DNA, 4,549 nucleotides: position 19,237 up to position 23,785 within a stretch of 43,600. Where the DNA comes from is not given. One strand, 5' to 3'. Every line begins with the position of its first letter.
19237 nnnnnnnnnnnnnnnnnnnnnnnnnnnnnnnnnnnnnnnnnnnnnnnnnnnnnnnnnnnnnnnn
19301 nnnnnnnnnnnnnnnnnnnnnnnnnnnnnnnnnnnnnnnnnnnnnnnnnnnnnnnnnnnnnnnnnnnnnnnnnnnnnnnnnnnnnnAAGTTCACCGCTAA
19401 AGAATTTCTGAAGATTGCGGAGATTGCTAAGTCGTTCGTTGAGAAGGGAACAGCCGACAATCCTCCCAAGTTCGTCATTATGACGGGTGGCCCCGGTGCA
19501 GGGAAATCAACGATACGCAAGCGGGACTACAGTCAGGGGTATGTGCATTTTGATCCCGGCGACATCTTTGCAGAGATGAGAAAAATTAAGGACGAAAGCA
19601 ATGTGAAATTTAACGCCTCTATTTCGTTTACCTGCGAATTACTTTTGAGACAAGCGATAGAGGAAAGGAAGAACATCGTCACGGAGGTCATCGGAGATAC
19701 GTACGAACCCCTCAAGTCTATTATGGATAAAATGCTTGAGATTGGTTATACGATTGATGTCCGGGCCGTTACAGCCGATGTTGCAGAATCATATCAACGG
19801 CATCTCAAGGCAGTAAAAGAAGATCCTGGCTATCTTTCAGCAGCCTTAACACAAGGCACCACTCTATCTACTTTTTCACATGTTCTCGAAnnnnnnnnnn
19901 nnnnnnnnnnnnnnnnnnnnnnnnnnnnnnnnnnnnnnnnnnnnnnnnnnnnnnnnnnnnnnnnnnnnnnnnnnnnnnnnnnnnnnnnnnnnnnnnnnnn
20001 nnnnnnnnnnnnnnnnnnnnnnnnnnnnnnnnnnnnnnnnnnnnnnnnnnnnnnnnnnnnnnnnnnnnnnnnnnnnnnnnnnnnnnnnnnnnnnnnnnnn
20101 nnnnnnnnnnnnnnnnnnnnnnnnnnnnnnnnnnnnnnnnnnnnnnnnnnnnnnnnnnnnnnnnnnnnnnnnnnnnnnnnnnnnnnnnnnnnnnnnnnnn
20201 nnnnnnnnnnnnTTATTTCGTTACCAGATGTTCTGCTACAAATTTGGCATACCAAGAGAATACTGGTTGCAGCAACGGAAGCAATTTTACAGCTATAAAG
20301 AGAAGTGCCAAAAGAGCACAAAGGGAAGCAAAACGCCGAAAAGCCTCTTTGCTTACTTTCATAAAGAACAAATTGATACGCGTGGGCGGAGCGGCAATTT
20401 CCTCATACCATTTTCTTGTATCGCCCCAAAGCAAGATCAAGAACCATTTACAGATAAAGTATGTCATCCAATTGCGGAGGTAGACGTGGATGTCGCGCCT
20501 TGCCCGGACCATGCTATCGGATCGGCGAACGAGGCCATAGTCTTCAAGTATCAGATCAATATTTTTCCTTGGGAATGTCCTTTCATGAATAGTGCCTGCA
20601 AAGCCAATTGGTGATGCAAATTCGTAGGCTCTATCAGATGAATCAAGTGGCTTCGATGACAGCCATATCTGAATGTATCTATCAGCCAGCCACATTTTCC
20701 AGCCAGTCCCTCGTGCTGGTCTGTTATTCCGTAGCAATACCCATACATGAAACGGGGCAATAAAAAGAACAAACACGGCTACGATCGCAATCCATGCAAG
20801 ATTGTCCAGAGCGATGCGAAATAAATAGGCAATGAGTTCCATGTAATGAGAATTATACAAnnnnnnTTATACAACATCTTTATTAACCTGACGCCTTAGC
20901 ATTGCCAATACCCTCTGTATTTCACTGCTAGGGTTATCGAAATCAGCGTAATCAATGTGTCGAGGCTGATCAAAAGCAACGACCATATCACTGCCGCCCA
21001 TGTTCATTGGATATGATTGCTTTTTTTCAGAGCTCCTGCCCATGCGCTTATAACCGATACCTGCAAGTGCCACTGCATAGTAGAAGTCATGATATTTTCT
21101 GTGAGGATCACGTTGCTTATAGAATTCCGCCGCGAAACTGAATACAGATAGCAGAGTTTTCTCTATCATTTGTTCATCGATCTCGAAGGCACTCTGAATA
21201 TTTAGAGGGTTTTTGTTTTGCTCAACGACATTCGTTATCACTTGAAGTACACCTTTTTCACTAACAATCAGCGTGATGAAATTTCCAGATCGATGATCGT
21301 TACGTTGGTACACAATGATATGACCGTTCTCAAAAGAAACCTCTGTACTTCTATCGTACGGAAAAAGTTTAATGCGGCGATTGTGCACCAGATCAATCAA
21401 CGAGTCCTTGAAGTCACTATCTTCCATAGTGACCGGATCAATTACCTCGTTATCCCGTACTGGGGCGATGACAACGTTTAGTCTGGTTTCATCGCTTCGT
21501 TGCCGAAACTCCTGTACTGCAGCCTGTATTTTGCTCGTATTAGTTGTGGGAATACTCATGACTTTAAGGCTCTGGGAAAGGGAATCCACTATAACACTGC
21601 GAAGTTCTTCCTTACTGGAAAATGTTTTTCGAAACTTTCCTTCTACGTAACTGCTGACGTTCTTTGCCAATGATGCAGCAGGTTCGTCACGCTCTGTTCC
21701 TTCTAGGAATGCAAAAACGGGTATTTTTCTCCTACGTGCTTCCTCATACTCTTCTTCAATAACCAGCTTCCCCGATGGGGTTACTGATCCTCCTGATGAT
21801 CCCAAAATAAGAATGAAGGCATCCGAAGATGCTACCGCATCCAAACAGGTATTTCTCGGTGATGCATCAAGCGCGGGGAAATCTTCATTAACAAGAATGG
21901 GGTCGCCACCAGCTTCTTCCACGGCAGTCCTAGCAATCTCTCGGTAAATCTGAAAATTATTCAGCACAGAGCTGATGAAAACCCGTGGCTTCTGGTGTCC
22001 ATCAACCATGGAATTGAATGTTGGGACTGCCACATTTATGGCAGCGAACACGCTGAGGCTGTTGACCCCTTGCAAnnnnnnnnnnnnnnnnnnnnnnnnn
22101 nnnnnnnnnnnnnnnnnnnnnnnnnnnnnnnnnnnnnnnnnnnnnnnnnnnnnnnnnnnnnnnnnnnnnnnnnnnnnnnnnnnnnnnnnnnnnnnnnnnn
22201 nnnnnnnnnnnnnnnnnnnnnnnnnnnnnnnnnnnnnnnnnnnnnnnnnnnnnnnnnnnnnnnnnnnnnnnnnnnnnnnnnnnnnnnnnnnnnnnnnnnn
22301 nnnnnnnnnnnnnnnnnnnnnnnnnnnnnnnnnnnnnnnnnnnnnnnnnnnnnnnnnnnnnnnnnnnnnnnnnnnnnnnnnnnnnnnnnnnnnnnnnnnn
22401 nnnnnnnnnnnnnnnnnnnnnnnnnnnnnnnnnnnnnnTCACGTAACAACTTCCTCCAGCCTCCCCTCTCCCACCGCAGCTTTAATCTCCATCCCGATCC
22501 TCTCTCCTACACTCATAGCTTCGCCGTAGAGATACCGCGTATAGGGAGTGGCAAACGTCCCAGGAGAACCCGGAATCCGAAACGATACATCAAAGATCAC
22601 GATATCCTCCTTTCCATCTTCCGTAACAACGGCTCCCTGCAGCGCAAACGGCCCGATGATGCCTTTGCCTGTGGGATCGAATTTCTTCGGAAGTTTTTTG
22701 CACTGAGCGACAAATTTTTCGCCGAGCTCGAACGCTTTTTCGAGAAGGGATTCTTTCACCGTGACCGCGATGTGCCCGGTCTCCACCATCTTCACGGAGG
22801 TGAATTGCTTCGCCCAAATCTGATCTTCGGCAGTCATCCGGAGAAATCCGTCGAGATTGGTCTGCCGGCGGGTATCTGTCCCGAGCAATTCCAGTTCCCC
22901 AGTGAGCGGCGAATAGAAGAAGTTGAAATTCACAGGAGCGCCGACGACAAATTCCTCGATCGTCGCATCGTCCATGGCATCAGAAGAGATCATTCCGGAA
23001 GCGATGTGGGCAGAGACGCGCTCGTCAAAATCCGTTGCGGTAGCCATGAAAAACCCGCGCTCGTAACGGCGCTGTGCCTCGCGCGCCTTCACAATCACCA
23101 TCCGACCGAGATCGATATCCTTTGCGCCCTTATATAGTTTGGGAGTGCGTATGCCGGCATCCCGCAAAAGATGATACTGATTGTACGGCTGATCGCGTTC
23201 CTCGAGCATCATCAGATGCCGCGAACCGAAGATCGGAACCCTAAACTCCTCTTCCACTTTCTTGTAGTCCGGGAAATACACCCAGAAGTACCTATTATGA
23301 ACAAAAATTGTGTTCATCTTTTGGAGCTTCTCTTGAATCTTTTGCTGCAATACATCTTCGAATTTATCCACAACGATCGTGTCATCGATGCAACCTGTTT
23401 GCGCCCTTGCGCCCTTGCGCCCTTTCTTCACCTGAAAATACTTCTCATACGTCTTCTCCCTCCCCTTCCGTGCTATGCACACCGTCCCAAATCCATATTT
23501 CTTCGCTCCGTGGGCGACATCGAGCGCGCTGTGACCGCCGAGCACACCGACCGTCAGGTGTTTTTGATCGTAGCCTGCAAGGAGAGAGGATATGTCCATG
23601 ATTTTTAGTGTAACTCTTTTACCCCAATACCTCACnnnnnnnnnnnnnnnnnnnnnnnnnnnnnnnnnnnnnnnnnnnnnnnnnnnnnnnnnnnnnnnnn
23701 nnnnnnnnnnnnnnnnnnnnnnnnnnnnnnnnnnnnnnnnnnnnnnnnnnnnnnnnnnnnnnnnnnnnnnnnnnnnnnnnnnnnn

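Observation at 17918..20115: SpoT-type HD hydrolase fused to a zeta-toxin-like P-loop kinase and a Zn ribbon, next to a PD-(D/E)XK-like gene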

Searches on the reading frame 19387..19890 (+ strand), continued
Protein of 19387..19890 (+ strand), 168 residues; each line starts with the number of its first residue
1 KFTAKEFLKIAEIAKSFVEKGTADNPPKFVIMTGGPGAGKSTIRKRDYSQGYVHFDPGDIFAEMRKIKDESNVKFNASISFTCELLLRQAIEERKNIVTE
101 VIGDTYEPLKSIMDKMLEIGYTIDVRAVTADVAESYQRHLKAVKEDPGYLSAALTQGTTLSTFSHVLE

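Call 60: search_protein_families(library=pfam, proteins=[L025:7605-8285:+, L048:7141-7881:+, L041:1882-2697:+, L007:7712-8299:+, L033:6246-6854:+, L028:7646-8170:+, L008:6412-6735:-, L062:3656-3934:+, L034:7400-8173:-, L005:5603-5905:+], max_evalue=0.05)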
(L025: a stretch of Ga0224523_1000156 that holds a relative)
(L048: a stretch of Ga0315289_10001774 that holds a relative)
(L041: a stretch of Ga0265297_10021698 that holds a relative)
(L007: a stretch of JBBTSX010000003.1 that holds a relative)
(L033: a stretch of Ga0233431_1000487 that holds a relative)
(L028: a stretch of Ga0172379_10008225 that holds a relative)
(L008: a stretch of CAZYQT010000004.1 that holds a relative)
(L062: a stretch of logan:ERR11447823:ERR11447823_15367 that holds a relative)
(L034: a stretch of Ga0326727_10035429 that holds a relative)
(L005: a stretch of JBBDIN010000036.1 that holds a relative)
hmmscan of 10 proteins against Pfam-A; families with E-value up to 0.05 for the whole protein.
L025:7605-8285:+ (226 aa): 0 families

L048:7141-7881:+ (246 aa): 0 families

L041:1882-2697:+ (271 aa): 1 family
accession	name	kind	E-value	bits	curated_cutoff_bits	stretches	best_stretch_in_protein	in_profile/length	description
PF03167.25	UDG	-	0.0027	18.2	24.3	1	93-225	9-107/141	Uracil DNA glycosylase superfamily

L007:7712-8299:+ (195 aa): 0 families

L033:6246-6854:+ (202 aa): 0 families

L028:7646-8170:+ (174 aa): 0 families

L008:6412-6735:- (107 aa): 1 family
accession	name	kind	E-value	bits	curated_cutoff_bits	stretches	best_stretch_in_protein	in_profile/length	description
PF06961.18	DUF1294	-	2.1e-16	60.4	25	1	31-85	1-55/55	Protein of unknown function (DUF1294)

L062:3656-3934:+ (92 aa): 0 families

L034:7400-8173:- (257 aa): 0 families

L005:5603-5905:+ (100 aa): 0 families

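Call 65: search_solved_structures(query=A2, max_evalue=10, show_alignments=2)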
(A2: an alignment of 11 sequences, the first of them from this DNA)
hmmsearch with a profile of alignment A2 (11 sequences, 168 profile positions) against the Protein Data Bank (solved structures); distinct sequences matched with E-value up to 10: 66 (the best 60 are shown).
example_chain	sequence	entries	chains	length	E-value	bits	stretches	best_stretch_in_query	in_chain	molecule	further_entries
2ge3_A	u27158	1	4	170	0.0012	21.7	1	121-151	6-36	probable acetyltransferase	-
2p5t_B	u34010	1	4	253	0.0054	19.6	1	3-137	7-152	PezT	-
6z4w_A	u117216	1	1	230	0.0091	18.9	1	23-126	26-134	Cell division ATP-binding protein FtsE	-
6z63_A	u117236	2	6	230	0.0091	18.9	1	23-126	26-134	Cell division ATP-binding protein FtsE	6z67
5vc7_A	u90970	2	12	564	0.02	17.8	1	25-127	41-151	VCP-like ATPase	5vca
1gvn_B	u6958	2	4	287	0.024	17.5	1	2-136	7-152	ZETA | Zeta-toxin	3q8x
5g4g_A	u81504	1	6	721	0.03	17.2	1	25-127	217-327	VCP-LIKE ATPASE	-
5g4f_A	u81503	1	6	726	0.03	17.2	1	25-127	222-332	VCP-LIKE ATPASE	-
1do0_A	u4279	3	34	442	0.043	16.7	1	18-96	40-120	PROTEIN (HEAT SHOCK LOCUS U) | ATP-dependent protease ATPase subunit HslU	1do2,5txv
1e94_E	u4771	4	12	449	0.044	16.7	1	18-96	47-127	HEAT SHOCK PROTEIN HSLU | HEAT SHOCK LOCUS HSLU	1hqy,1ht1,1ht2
6pxi_E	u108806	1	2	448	0.044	16.7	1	18-96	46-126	ATP-dependent protease ATPase subunit HslU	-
1g4a_E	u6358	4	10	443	0.044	16.6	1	18-96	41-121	ATP-DEPENDENT HSL PROTEASE ATP-BINDING SUBUNIT HSLU | ATP-dependent protease ATPase subunit HslU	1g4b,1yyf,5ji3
6pxk_G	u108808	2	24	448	0.044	16.6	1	18-96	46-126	ATP-dependent protease ATPase subunit HslU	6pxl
5ji2_E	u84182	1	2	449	0.044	16.6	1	18-96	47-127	ATP-dependent protease ATPase subunit HslU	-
8idb_A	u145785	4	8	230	0.047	16.5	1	28-118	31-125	Cell division ATP-binding protein FtsE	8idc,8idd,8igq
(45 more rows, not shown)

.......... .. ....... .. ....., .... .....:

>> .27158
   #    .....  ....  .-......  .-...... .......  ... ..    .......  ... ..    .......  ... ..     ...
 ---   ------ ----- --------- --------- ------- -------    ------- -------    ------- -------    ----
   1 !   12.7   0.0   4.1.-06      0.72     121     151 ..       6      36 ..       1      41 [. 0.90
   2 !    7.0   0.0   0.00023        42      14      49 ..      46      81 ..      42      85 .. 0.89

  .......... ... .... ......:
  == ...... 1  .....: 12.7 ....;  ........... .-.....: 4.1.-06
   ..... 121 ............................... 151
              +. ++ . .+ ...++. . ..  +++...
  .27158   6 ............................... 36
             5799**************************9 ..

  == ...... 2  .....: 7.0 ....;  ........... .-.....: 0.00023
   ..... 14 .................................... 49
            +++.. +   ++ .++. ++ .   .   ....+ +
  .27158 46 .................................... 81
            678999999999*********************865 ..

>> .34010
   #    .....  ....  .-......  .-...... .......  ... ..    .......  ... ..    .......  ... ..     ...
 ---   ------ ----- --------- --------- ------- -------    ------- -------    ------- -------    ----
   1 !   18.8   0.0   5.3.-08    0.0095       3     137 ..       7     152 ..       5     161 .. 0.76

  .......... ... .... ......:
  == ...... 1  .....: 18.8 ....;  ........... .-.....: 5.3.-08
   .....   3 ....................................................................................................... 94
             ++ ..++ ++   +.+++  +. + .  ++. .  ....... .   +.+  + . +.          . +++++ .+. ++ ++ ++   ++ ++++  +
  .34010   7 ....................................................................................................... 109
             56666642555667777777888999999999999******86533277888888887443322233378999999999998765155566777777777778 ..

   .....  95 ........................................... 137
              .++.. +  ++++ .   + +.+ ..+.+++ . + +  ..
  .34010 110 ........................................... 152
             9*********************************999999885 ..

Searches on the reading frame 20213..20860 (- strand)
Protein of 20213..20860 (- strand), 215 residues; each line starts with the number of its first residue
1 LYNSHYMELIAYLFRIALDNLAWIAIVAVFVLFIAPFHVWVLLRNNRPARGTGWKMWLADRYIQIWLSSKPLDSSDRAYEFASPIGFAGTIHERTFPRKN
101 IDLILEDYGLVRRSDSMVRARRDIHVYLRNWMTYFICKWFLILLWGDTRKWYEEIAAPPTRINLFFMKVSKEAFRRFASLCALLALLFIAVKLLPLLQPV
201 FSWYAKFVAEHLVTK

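Call 3: search_protein_families(library=pfam, proteins=[window:20213-20860:-], max_evalue=0.1)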
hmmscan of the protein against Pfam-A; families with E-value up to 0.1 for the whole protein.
window:20213-20860:- (215 aa): 1 family
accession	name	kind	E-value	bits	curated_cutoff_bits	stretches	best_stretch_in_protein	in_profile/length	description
PF24357.1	TMD0_ABC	-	0.045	14.3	27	1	21-58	27-64/159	ABC transporter TMD0 domain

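Call 4: search_protein_families(library=ncbifam, proteins=[window:20213-20860:-], max_evalue=0.1)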
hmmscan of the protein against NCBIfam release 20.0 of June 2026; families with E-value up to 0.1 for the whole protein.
window:20213-20860:- (215 aa): 0 families

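Call 5: search_protein_families(library=padloc, proteins=[window:20213-20860:-], max_evalue=0.01)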
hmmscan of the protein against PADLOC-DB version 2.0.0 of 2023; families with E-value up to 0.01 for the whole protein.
window:20213-20860:- (215 aa): 0 families

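Call 69: search_protein_families(library=phrogs, proteins=[window:20213-20860:-], max_evalue=0.001)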
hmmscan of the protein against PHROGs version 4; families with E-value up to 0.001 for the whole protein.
window:20213-20860:- (215 aa): 0 families

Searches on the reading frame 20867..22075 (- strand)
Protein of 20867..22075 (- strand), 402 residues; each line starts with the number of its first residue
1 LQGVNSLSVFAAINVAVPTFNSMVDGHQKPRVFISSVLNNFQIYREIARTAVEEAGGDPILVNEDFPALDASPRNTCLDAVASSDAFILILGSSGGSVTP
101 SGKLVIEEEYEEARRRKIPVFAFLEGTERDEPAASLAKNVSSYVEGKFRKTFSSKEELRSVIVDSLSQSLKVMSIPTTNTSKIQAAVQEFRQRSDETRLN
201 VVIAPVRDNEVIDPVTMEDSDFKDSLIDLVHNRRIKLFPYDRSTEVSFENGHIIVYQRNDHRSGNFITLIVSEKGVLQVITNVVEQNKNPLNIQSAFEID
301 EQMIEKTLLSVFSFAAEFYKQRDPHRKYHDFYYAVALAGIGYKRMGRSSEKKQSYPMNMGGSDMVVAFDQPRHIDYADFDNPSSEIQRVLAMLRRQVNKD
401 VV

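Call 3: search_protein_families(library=pfam, proteins=[window:20867-22075:-], max_evalue=0.1)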
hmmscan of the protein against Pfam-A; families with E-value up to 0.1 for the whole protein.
window:20867-22075:- (402 aa): 1 family
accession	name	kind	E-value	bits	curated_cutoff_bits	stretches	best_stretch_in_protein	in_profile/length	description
PF13271.11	DUF4062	-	2.4e-16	60.2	24.7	1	31-113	1-82/82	Domain of unknown function (DUF4062)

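Call 4: search_protein_families(library=ncbifam, proteins=[window:20867-22075:-], max_evalue=0.1)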
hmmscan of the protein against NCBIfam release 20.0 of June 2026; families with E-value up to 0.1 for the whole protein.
window:20867-22075:- (402 aa): 0 families

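Call 5: search_protein_families(library=padloc, proteins=[window:20867-22075:-], max_evalue=0.01)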
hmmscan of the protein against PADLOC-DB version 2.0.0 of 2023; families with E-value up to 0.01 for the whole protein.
window:20867-22075:- (402 aa): 0 families

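Call 69: search_protein_families(library=phrogs, proteins=[window:20867-22075:-], max_evalue=0.001)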
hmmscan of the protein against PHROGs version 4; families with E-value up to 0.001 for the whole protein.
window:20867-22075:- (402 aa): 2 families
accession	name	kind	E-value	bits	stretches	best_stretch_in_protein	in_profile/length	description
phrog_15411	-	unknown function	3.8e-11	44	1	30-174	5-157/333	-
phrog_9489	-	unknown function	0.00022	21.1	1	29-127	16-113/458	-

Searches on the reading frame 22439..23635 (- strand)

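Call 33: search_protein_families(library=pfam, proteins=[window:22439-23635:-], max_evalue=0.001)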
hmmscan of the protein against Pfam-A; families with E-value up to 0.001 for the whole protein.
window:22439-23635:- (398 aa): 2 families
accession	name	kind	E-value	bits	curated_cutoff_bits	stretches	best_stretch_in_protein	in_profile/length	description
PF06973.17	DUF1297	-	5.4e-59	199.3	23.8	1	202-398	1-188/188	Domain of unknown function (DUF1297)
PF06849.18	DUF1246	-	3.8e-37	127.4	25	1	29-168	1-122/122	Protein of unknown function (DUF1246)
